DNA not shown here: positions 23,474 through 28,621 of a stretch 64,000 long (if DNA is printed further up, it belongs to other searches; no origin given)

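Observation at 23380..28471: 1615-aa SF1 helicase fused to a Vsr-like (DUF559) endonuclease, in a two-gene operon with a PC4-like ssDNA-binding protein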

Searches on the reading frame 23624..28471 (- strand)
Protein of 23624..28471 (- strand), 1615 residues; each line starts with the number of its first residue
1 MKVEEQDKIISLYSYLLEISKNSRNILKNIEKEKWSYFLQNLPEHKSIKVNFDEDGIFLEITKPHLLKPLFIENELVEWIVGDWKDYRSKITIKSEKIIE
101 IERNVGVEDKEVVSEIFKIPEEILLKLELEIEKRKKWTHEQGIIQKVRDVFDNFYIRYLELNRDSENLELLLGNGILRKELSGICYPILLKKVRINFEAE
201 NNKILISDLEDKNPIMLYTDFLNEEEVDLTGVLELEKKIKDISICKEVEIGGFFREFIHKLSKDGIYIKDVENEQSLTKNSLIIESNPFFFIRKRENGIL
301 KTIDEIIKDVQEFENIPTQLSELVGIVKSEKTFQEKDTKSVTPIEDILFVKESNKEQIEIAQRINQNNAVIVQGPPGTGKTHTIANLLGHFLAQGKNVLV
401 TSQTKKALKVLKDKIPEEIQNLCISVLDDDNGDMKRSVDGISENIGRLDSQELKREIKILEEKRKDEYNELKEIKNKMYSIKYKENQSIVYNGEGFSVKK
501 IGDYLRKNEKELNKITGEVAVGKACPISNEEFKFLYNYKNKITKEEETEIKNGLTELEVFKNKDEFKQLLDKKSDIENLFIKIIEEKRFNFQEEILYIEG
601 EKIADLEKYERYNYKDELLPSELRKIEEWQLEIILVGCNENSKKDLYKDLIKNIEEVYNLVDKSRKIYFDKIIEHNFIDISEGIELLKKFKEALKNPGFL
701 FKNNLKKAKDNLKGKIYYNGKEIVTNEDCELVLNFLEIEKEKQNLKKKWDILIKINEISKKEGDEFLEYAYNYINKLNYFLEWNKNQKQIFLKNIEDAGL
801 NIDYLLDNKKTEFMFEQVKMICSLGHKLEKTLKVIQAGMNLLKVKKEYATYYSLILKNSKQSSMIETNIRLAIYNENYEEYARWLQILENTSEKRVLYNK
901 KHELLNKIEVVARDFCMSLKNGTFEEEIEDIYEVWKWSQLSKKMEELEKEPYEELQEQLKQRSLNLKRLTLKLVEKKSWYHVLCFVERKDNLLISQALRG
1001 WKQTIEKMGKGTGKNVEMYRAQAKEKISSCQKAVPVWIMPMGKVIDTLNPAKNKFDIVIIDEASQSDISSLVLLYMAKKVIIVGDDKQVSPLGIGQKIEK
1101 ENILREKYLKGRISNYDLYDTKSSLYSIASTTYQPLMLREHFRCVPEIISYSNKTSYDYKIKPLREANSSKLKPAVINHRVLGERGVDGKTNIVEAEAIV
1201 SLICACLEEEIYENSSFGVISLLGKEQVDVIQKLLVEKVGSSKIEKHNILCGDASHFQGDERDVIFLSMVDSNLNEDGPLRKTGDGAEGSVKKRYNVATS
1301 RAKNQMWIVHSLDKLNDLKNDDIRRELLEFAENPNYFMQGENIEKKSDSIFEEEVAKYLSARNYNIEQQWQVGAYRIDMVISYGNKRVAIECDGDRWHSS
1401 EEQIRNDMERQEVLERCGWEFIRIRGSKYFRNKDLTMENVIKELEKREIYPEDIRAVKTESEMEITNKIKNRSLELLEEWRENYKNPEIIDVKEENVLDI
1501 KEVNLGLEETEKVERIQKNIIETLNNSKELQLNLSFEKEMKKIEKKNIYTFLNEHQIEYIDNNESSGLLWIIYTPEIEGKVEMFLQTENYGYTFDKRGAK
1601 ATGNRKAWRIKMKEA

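Call 7: search_protein_families(library=pfam, proteins=[window:23624-28471:-], max_evalue=0.1)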
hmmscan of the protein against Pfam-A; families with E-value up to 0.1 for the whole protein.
window:23624-28471:- (1615 aa): 23 families
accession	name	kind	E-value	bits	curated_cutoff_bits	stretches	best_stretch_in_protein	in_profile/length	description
PF18741.7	MTES_1575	-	8.6e-32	109.5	38.2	1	1351-1444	1-96/96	REase_MTES_1575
PF13087.12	AAA_12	-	1.2e-16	61.3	27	1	1132-1309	12-191/195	AAA domain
PF13086.12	AAA_11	-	1.5e-14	54.8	27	2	353-516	2-147/257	AAA domain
PF13604.12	AAA_30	-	1.6e-13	51.2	27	2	354-415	3-66/191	AAA domain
PF13245.12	AAA_19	-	9.5e-13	48.9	25.1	2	357-423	1-69/134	AAA domain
PF04480.18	DUF559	-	2.2e-07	31.1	20.6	1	1363-1444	32-108/109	Protein of unknown function (DUF559)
PF20720.3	nSTAND3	-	3.4e-07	30.5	27.2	1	359-433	9-77/155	Novel STAND NTPase 3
PF01443.25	Viral_helicase1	-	1e-05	25.9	21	0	1043-1089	45-97/228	Viral superfamily 1 RNA helicase core domain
PF00270.35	DEAD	-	3.7e-05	24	26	1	355-408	2-58/167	DEAD/DEAH box helicase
PF05127.21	NAT10_TcmA_helicase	-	0.00016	22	22.7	1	372-428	2-58/176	RNA cytidine acetyltransferase NAT10/TcmA, helicase domain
PF04851.21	ResIII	-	0.0002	21.8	22.5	1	355-416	6-74/164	Type III restriction enzyme, res subunit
PF02562.22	PhoH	-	0.0023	17.9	27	1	350-383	2-35/205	PhoH-like protein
PF13521.12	AAA_28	-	0.003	18.2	27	0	1363-1427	98-160/164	AAA domain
PF13401.12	AAA_22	-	0.0036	18.1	27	1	366-436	4-65/130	AAA domain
PF13191.12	AAA_16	-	0.0094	16.9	32.6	1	364-395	19-52/167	AAA ATPase domain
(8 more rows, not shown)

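Call 8: search_protein_families(library=padloc, proteins=[window:23624-28471:-], max_evalue=0.01)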
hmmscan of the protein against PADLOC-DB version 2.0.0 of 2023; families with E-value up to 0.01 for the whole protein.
window:23624-28471:- (1615 aa): 8 families
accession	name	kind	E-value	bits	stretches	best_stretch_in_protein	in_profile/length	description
PDLC05009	PDC-S37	-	8.1e-72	240.6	1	330-1522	271-1405/1550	-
PDLC02194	Hhe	-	4.4e-35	118.3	2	1035-1451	1361-1788/1911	-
PDLC03924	MkoC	-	1.3e-29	101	2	982-1330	586-962/1136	-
PDLC03920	MkoA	-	4.1e-28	96.2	2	1050-1317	787-1081/1112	-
PDLC03921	MkoA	-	5.2e-20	68.8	2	1051-1317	1293-1572/1607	-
PDLC04140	mad8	-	8e-08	30.2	1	360-507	20-129/314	mads_8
PDLC04173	GajB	-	0.00077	16.5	1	362-415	4-56/471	-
PDLC02895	DpdJ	-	0.0011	13.8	0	1005-1093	144-235/2112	DpdJ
